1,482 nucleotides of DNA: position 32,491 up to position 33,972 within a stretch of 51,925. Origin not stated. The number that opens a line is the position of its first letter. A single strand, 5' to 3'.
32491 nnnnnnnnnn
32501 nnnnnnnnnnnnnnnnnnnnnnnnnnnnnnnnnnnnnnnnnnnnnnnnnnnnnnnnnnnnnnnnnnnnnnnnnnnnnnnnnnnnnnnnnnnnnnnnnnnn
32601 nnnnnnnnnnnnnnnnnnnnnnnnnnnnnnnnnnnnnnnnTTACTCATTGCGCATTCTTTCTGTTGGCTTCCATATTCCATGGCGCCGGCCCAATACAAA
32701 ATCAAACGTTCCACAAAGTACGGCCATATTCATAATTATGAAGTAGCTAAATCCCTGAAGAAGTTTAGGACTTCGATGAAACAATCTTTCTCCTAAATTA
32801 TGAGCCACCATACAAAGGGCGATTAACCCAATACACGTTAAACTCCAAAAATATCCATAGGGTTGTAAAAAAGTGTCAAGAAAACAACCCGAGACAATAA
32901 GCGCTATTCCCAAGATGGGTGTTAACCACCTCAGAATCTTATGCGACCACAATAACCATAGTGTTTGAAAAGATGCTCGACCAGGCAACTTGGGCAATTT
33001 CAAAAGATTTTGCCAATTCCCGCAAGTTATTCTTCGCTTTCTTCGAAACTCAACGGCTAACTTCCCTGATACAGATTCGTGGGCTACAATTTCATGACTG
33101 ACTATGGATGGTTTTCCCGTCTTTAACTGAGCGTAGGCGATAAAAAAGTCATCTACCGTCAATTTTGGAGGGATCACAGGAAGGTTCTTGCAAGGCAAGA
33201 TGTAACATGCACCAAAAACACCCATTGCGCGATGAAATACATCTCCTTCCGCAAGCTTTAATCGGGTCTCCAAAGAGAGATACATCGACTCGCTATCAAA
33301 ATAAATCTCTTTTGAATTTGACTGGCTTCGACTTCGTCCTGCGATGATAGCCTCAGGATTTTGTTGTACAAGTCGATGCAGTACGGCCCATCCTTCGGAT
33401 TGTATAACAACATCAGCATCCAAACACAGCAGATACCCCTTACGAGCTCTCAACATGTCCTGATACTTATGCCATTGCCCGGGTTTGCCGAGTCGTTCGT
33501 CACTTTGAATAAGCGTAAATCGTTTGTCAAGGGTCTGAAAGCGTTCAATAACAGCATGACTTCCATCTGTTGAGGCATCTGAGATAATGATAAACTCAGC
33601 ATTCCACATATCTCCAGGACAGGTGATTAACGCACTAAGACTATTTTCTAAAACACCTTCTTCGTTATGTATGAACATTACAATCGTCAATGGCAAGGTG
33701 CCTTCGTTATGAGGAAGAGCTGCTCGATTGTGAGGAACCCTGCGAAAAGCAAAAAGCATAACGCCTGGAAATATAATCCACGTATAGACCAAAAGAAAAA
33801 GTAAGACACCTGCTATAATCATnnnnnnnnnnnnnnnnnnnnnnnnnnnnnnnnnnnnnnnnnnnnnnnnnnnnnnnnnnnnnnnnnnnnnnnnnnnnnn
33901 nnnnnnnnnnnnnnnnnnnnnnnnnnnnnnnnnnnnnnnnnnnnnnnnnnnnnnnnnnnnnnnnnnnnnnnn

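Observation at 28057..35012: Six tightly packed minus-strand genes (GT4 - membrane GT2 - RibBA - CrtD-like - sulfotransferase x2) abutting the proteorhodopsin/retinal module: candidate carotenoid glycosylation/sulfation pathway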

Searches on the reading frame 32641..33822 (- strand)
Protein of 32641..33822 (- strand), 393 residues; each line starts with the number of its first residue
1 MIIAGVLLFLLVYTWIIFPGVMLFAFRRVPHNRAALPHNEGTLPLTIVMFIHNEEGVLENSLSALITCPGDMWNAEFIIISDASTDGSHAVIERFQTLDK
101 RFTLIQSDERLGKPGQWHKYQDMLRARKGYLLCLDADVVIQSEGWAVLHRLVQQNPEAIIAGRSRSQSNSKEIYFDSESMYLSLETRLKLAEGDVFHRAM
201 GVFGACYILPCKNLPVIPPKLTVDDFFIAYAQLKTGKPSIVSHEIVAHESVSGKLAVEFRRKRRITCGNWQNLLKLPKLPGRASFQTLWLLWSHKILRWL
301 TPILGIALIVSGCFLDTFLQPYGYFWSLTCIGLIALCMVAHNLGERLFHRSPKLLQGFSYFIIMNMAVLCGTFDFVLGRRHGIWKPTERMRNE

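Call 4: search_protein_families(library=pfam, proteins=[window:32641-33822:-], max_evalue=0.01)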
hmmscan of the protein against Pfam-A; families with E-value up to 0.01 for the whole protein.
window:32641-33822:- (393 aa): 2 families
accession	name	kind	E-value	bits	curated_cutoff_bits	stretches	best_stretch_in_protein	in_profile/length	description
PF00535.33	Glycos_transf_2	-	3.2e-16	60.1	23.3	1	46-178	1-130/168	Glycosyl transferase family 2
PF13632.12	Glyco_trans_2_3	-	8.6e-06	26.1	27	1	131-334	2-193/198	Glycosyl transferase family group 2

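Call 8: search_protein_families(library=ncbifam, proteins=[window:32641-33822:-], max_evalue=0.001)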
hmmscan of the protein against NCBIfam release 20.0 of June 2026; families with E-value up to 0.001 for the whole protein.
window:32641-33822:- (393 aa): 7 families
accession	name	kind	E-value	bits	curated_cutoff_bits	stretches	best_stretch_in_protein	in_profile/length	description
TIGR03937.1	PgaC_IcaA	equivalog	1.9e-12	46.9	422.3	1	11-163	12-162/407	poly-beta-1,6-N-acetyl-D-glucosamine synthase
TIGR04283.1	glyco_like_mftF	equivalog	4.2e-06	26.5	182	1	45-194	1-138/221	TIGR04283 family arsenosugar biosynthesis glycosyltransferase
NF007482.0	PRK10073.1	equivalog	2.5e-05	23.4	423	1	43-154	6-112/334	glycosyltransferase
NF045692.1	OglycostaseCruG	equivalog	0.00027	20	600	1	6-148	5-148/386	2'-O-glycosyltransferase CruG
TIGR03111.1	glyc2_xrt_Gpos1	hypoth_equivalog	0.00037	19.4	363.95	1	19-145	24-149/439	TIGR03111 family XrtG-associated glycosyltransferase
NF041875.1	EPS_EpsD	equivalog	0.00039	19.9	370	1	46-183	2-136/325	exopolysaccharide biosynthesis glycosyltransferase EpsD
NF047683.1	TeichurnBiosyTuaG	equivalog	0.00088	19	400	0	49-143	12-102/252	teichuronic acid biosynthesis protein TuaG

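Call 10: find_homologous_proteins(query=window:32641-33822:-, max_evalue=0.00001)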
Query window:32641-33822:- (393 aa): 100 proteins with E <= 0.00001 among 4082 candidates.
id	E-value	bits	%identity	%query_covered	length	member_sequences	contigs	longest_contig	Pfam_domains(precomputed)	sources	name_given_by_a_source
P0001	5.1e-251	850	92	100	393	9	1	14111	PF00535.33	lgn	-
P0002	1.2e-245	833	91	100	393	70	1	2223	PF00535.33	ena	-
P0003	6.5e-237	804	87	100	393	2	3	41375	PF00535.33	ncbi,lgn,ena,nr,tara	ncbi:MAG TPA: hypothetical protein DCF84_03910 [Bacteroidetes bacterium]|nr:hypothetical protein [Ba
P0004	1.7e-229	780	84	100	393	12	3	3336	PF00535.33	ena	-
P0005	8.9e-217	738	80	100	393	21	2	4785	PF00535.33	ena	-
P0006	2.3e-214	730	78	100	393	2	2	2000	PF00535.33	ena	-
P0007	2.2e-203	694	74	100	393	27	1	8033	PF00535.33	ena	-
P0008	2.9e-42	163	29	99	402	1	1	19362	PF13632.13,PF13506.14,PF13641.13,PF00535.33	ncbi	ncbi:MAG: glycosyltransferase [Bacteroidota bacterium]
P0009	6.4e-41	159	27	98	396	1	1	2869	PF13632.13,PF13506.14,PF13641.13,PF00535.33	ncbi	-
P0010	6.9e-41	158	28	98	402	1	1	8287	PF13632.13,PF13506.14,PF13641.13,PF00535.33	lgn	-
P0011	1.2e-39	154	29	99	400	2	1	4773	PF13632.13,PF13506.14,PF00535.33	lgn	-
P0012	1.7e-39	154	29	96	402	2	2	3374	PF13632.13,PF00535.33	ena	-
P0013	1.7e-39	154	34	99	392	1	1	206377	PF13632.13,PF13641.13,PF00535.33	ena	-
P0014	4.3e-39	153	32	97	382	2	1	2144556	PF13632.13,PF13506.14,PF13641.13,PF00535.33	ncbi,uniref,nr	ncbi:glycosyltransferase family 2 protein [Neolewinella xylanilytica]|uniref:glycosyltransferase fam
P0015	2.1e-38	150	30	99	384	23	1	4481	PF13506.14,PF13641.13,PF00535.33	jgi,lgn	jgi:cellulose synthase/poly-beta-1,6-N-acetylglucosamine synthase-like glycosyltransferase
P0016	1.0e-37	148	28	96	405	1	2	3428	PF13632.13,PF13506.14,PF00535.33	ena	-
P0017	3.6e-37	146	28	96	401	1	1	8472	PF13632.13,PF13506.14,PF13641.13,PF00535.33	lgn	-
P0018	8.1e-37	145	32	88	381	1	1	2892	PF13632.13,PF00535.33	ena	-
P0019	2.0e-36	144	31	90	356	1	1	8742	PF13506.14,PF13641.13,PF00535.33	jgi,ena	-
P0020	2.4e-36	144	30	89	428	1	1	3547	PF13632.13,PF13641.13,PF00535.33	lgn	-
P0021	3.0e-36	143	29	96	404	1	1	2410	PF13632.13,PF13506.14,PF13641.13,PF00535.33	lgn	-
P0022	2.2e-35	140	28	97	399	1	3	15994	PF13632.13,PF13506.14,PF13641.13,PF00535.33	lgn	-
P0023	5.9e-35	139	27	97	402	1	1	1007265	PF00535.33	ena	-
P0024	3.9e-34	136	27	96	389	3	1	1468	PF13632.13,PF13641.13,PF00535.33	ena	-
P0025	4.3e-32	130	27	98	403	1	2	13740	PF13632.13,PF13506.14,PF13641.13,PF00535.33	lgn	-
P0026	1.0e-31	128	28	99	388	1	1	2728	PF13506.14,PF13641.13,PF00535.33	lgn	-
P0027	2.4e-31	127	29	89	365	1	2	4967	PF13632.13,PF13506.14,PF13641.13,PF00535.33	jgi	-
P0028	2.0e-30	124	28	99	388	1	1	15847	PF13632.13,PF13506.14,PF13641.13,PF00535.33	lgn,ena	-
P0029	2.3e-28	117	28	97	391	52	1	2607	PF13632.13,PF13506.14,PF13641.13,PF00535.33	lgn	-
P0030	2.8e-28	117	29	89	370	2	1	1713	PF13632.13,PF13506.14,PF13641.13,PF00535.33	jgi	jgi:cellulose synthase/poly-beta-1,6-N-acetylglucosamine synthase-like glycosyltransferase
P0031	3.5e-28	117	28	98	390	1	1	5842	PF13632.13,PF13506.14,PF13641.13,PF00535.33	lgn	-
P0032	1.6e-27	114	26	97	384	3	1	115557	PF13632.13,PF13506.14,PF13641.13,PF00535.33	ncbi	-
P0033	5.5e-27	113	30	96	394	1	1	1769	PF13506.14,PF13641.13,PF00535.33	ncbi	-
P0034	1.6e-25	108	27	98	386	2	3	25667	PF13632.13,PF13506.14,PF13641.13,PF00535.33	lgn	-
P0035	3.2e-25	107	26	88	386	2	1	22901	PF13632.13,PF10111.15,PF13506.14,PF13641.13,PF00535.33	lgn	-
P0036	1.3e-24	105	26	91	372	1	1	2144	PF13632.13,PF13506.14,PF13641.13,PF00535.33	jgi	-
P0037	2.5e-24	104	26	93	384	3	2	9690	PF13506.14,PF13641.13,PF00535.33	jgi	jgi:cellulose synthase/poly-beta-1,6-N-acetylglucosamine synthase-like glycosyltransferase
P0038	2.3e-23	101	27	97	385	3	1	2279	PF13506.14,PF13641.13,PF00535.33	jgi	-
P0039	2.9e-23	100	26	96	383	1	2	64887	PF13506.14,PF13641.13,PF00535.33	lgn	-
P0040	2.2e-21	94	26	96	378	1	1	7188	PF13632.13,PF10111.15,PF13506.14,PF13641.13,PF00535.33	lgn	-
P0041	6.4e-21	93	26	85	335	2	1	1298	PF13506.14,PF13641.13,PF00535.33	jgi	-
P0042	7.3e-21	93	27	87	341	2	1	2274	PF13506.14,PF13641.13,PF00535.33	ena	-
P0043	2.2e-20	91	24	88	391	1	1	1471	PF13506.14,PF13641.13,PF00535.33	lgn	-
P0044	8.3e-20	89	25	96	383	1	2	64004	PF13506.14,PF13641.13,PF00535.33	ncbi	-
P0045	1.1e-19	89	26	98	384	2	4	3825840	PF13506.14,PF13641.13,PF00535.33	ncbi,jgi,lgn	ncbi:glycosyltransferase family 2 protein [Nitrospira calida]|jgi:cellulose synthase/poly-beta-1,6-N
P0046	2.0e-19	88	27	88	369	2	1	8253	PF13632.13,PF10111.15,PF13506.14,PF13641.13,PF00535.33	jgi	-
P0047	2.8e-19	87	25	97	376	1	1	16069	PF13632.13,PF13506.14,PF13641.13,PF00535.33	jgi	-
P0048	8.8e-19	86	25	98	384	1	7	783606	PF13506.14,PF13641.13,PF00535.33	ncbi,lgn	-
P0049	9.2e-19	86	25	96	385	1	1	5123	PF13506.14,PF13641.13,PF00535.33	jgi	jgi:cellulose synthase/poly-beta-1,6-N-acetylglucosamine synthase-like glycosyltransferase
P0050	1.1e-18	85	25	93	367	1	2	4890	PF13641.13,PF00535.33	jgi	jgi:cellulose synthase/poly-beta-1,6-N-acetylglucosamine synthase-like glycosyltransferase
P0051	5.6e-18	83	26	97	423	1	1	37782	PF13641.13,PF00535.33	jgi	-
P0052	2.6e-17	81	26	99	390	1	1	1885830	PF13641.13,PF00535.33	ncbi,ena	-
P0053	8.2e-17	79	26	87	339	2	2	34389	PF13641.13,PF00535.33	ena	-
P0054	1.0e-16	79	27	93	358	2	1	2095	PF13506.14,PF13641.13,PF00535.33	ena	-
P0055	3.8e-16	77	24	96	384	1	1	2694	PF13506.14,PF13641.13,PF00535.33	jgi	jgi:cellulose synthase/poly-beta-1,6-N-acetylglucosamine synthase-like glycosyltransferase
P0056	3.9e-16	77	26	79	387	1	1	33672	PF13632.13,PF13641.13,PF00535.33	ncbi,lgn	-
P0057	5.6e-16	76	23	96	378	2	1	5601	PF13641.13,PF00535.33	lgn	-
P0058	6.5e-16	76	26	87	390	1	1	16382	PF13632.13,PF13506.14,PF13641.13,PF00535.33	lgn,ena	-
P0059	1.0e-15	76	26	77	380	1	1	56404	PF13632.13,PF13506.14,PF13641.13,PF00535.33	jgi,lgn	jgi:cellulose synthase/poly-beta-1,6-N-acetylglucosamine synthase-like glycosyltransferase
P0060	1.5e-15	75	23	96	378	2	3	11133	PF13641.13,PF00535.33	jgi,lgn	-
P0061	3.6e-15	74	24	87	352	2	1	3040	PF13641.13,PF00535.33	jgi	jgi:cellulose synthase/poly-beta-1,6-N-acetylglucosamine synthase-like glycosyltransferase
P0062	3.8e-15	74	27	99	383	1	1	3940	PF13632.13,PF13506.14,PF13641.13,PF00535.33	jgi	jgi:cellulose synthase/poly-beta-1,6-N-acetylglucosamine synthase-like glycosyltransferase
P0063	4.0e-15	74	24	98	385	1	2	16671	PF13641.13,PF00535.33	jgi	jgi:cellulose synthase/poly-beta-1,6-N-acetylglucosamine synthase-like glycosyltransferase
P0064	1.1e-14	72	26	97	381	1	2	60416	PF13632.13,PF13506.14,PF13641.13,PF00535.33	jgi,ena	-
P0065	1.1e-14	72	25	98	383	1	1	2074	PF13506.14,PF13641.13,PF00535.33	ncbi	-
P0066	1.5e-14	72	24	99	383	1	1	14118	PF13632.13,PF13506.14,PF13641.13,PF00535.33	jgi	-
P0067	5.4e-14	70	24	96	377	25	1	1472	PF13632.13,PF13641.13,PF00535.33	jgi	jgi:glycosyltransferase involved in cell wall biosynthesis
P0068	2.1e-13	68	22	97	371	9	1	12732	PF13641.13,PF00535.33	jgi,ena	-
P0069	4.3e-13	67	23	97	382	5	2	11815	PF10111.15,PF13641.13,PF00535.33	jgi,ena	-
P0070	5.5e-13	67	23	88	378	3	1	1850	PF13632.13,PF13641.13,PF00535.33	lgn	-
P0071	5.7e-13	67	27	93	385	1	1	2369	PF13641.13,PF00535.33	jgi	-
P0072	7.3e-13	66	23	97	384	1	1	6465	PF13632.13,PF10111.15,PF13641.13,PF00535.33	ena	-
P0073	8.3e-13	66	25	97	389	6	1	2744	PF10111.15,PF13641.13,PF00535.33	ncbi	-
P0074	9.2e-13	66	26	88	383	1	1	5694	PF13506.14,PF13641.13,PF00535.33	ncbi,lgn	-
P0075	9.6e-13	66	23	99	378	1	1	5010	PF13641.13,PF00535.33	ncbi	-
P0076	1.3e-12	65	28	75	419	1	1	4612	PF13506.14,PF13641.13,PF00535.33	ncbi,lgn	ncbi:MAG: glycosyltransferase [Acidobacteriota bacterium]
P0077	2.6e-12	64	25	97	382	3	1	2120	PF13632.13,PF13506.14,PF13641.13,PF00535.33,PF13704.14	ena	-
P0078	3.1e-12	64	24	97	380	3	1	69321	PF13632.13,PF13506.14,PF13641.13,PF00535.33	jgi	jgi:biofilm PGA synthesis N-glycosyltransferase PgaC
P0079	1.4e-11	62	24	99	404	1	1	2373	PF13632.13,PF13641.13,PF00535.33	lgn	-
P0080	1.5e-11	62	25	87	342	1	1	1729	PF13632.13,PF13506.14,PF13641.13,PF00535.33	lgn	-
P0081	1.7e-11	62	23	87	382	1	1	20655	PF10111.15,PF13506.14,PF13641.13,PF00535.33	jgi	-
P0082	1.8e-11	62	25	97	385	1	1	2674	PF13641.13,PF00535.33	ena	-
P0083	2.8e-11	61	24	82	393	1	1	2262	PF13632.13,PF10111.15,PF13506.14,PF13641.13,PF00535.33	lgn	-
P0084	4.1e-11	60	23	87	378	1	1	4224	PF13632.13,PF10111.15,PF13641.13,PF00535.33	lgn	-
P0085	4.3e-11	60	22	89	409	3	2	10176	PF13641.13,PF00535.33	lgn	-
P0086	8.6e-11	59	23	98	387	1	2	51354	PF13506.14,PF13641.13,PF00535.33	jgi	jgi:cellulose synthase/poly-beta-1,6-N-acetylglucosamine synthase-like glycosyltransferase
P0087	8.8e-11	59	25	97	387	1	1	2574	PF13632.13,PF13506.14,PF13641.13,PF00535.33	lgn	-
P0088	9.0e-11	59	25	97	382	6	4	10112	PF13632.13,PF13506.14,PF13641.13,PF00535.33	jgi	jgi:cellulose synthase/poly-beta-1,6-N-acetylglucosamine synthase-like glycosyltransferase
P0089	9.3e-11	59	23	97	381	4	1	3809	PF13506.14,PF13641.13,PF00535.33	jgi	jgi:glycosyltransferase involved in cell wall biosynthesis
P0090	4.4e-10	57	24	97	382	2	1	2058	PF13632.13,PF13506.14,PF13641.13,PF00535.33,PF13704.14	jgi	jgi:cellulose synthase/poly-beta-1,6-N-acetylglucosamine synthase-like glycosyltransferase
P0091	9.1e-10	56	23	87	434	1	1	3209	PF13641.13,PF00535.33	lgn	-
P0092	1.6e-9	55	24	90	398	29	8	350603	PF13506.14,PF13641.13,PF00535.33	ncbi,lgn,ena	-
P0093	1.8e-9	55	24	97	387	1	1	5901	PF13632.13,PF13506.14,PF13641.13,PF00535.33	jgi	jgi:cellulose synthase/poly-beta-1,6-N-acetylglucosamine synthase-like glycosyltransferase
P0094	1.8e-9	55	24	96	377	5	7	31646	PF13632.13,PF13506.14,PF13641.13,PF00535.33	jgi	jgi:cellulose synthase/poly-beta-1,6-N-acetylglucosamine synthase-like glycosyltransferase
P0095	5.3e-9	53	24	77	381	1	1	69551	PF13632.13,PF13641.13,PF00535.33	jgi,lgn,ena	-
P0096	3.5e-8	51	24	97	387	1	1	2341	PF13506.14,PF13641.13,PF00535.33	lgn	-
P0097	4.9e-8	50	23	91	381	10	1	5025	PF13506.14,PF13641.13,PF00535.33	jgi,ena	-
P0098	1.8e-6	45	24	78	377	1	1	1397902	PF13632.13,PF13641.13,PF00535.33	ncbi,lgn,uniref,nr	ncbi:glycosyltransferase [Sphingobium subterraneum]|uniref:Cellulose synthase/poly-beta-1,6-N-acetyl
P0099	4.2e-6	44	23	97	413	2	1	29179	PF13632.13,PF13506.14,PF13641.13,PF00535.33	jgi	-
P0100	7.1e-6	43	24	94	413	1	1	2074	PF13506.14,PF13641.13,PF00535.33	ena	-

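Call 12: find_encoding_contigs(protein=P0003, flank=10000, max_places=3)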
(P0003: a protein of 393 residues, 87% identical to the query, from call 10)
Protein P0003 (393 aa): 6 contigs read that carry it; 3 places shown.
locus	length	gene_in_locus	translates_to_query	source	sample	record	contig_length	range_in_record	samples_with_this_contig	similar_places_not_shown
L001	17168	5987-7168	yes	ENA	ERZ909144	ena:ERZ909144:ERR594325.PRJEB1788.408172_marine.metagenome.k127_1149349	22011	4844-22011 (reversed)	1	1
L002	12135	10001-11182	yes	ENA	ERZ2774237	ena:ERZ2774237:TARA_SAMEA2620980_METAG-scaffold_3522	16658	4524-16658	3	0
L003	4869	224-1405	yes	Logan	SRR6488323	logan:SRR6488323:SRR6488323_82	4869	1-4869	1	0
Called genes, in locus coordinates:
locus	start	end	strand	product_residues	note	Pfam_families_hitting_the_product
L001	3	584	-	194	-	?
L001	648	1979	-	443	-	PF02881:SRP54_N, PF20720:nSTAND3 (faint), PF00448:SRP54, PF02492:cobW (faint), PF02978:SRP_SPB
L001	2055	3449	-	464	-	-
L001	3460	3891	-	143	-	-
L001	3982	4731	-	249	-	PF00535:Glycos_transf_2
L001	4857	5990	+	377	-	PF13439:Glyco_transf_4, PF13692:Glyco_trans_1_4, PF00534:Glycos_transf_1 (weak), PF13524:Glyco_trans_1_2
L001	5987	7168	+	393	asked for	PF00535:Glycos_transf_2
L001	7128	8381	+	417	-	PF00926:DHBP_synthase, PF00925:GTP_cyclohydro2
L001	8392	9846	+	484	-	PF00890:FAD_binding_2 (faint), PF01266:DAO (weak), PF01593:Amino_oxidase, PF03486:HI0933_like (faint), PF13450:NAD_binding_8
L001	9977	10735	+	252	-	PF01036:Bac_rhodopsin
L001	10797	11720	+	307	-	PF15461:BCD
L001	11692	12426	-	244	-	PF18916:Lycopene_cyc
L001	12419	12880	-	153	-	-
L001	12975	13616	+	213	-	PF01135:PCMT, PF00398:RrnaAD (faint)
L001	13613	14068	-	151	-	PF01668:SmpB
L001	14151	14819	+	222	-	PF01325:Fe_dep_repress, PF02742:Fe_dep_repr_C, PF04023:FeoA (faint)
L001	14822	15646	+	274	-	PF02535:Zip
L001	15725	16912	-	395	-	PF01619:Pro_dh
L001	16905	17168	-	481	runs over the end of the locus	PF04932:Wzy_C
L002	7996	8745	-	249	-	PF00535:Glycos_transf_2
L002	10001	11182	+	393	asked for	PF00535:Glycos_transf_2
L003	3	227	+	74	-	?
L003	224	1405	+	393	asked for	PF00535:Glycos_transf_2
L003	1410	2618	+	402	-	PF00926:DHBP_synthase, PF00925:GTP_cyclohydro2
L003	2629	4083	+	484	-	PF00890:FAD_binding_2 (faint), PF01266:DAO (weak), PF01593:Amino_oxidase, PF03486:HI0933_like (faint), PF13450:NAD_binding_8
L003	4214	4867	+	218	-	?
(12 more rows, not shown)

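Call 13: find_encoding_contigs(protein=P0014, flank=10000, max_places=2)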
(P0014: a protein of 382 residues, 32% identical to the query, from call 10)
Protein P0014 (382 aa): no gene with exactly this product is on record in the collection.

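Call 14: find_encoding_contigs(protein=P0013, flank=10000, max_places=2)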
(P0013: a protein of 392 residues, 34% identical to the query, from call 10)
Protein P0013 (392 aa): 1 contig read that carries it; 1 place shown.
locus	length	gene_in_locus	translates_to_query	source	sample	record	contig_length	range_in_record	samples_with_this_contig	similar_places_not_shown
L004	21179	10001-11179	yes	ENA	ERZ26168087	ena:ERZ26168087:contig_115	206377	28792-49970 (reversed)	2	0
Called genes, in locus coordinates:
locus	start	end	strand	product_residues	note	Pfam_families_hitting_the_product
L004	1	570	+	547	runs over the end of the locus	PF01055:Glyco_hydro_31_2nd, PF21365:Glyco_hydro_31_3rd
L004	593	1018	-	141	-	-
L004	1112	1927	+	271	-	-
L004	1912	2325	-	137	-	-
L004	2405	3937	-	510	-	PF02771:Acyl-CoA_dh_N, PF02770:Acyl-CoA_dh_M, PF00441:Acyl-CoA_dh_1, PF08028:Acyl-CoA_dh_2, PF02036:SCP2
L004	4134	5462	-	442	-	PF02881:SRP54_N, PF06414:Zeta_toxin, PF13191:AAA_16 (faint), PF13401:AAA_22 (weak), PF00448:SRP54, PF01656:CbiA (faint), PF02978:SRP_SPB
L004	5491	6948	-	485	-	PF00044:Gp_dh_N, PF02800:Gp_dh_C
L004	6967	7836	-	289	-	PF00140:Sigma70_r1_2, PF04542:Sigma70_r2, PF04539:Sigma70_r3, PF04545:Sigma70_r4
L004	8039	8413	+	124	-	PF19569:START_2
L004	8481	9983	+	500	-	PF03739:LptF_LptG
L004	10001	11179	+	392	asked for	PF00535:Glycos_transf_2, PF13641:Glyco_tranf_2_3, PF13632:Glyco_trans_2_3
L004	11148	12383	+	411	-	PF00926:DHBP_synthase, PF00925:GTP_cyclohydro2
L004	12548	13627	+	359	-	-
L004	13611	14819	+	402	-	PF08757:CotH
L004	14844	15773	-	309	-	PF06574:FAD_syn, PF01687:Flavokinase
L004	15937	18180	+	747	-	PF08757:CotH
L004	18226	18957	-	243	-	PF01509:TruB_N, PF16198:TruB_C_2 (faint)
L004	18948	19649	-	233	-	PF02673:BacA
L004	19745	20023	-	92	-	PF11297:DUF3098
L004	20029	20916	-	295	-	PF02687:FtsX (faint), PF18075:FtsX_ECD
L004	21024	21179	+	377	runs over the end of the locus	-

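Call 15: find_encoding_contigs(protein=P0008, flank=10000, max_places=2)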
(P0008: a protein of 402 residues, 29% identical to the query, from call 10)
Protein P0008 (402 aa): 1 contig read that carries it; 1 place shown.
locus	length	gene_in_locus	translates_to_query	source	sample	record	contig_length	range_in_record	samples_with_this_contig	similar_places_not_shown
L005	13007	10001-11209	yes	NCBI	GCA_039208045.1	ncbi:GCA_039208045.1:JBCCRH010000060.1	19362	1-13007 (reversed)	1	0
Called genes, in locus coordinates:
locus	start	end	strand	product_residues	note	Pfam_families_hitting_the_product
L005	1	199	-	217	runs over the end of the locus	PF01712:dNK, PF02223:Thymidylate_kin (faint)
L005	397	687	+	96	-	PF02686:GatC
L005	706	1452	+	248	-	PF02463:SMC_N (faint), PF00005:ABC_tran, PF13304:AAA_21 (faint)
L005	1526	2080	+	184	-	PF01923:Cob_adeno_trans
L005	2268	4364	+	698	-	PF07697:7TMR-HDED, PF07698:7TM-7TMR_HD, PF01966:HD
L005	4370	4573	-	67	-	PF17653:DUF5522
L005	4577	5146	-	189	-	PF20221:DUF6580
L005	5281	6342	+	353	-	PF01547:SBP_bac_1, PF13416:SBP_bac_8, PF13531:SBP_bac_11 (weak), PF13343:SBP_bac_6 (weak)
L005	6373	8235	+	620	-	PF01433:Peptidase_M1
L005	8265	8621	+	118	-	PF07883:Cupin_2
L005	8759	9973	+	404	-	PF13692:Glyco_trans_1_4, PF13524:Glyco_trans_1_2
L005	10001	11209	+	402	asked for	PF13506:Glyco_transf_21, PF13641:Glyco_tranf_2_3, PF00535:Glycos_transf_2, PF13632:Glyco_trans_2_3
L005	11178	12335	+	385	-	PF00926:DHBP_synthase, PF00925:GTP_cyclohydro2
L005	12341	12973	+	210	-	PF09359:VTC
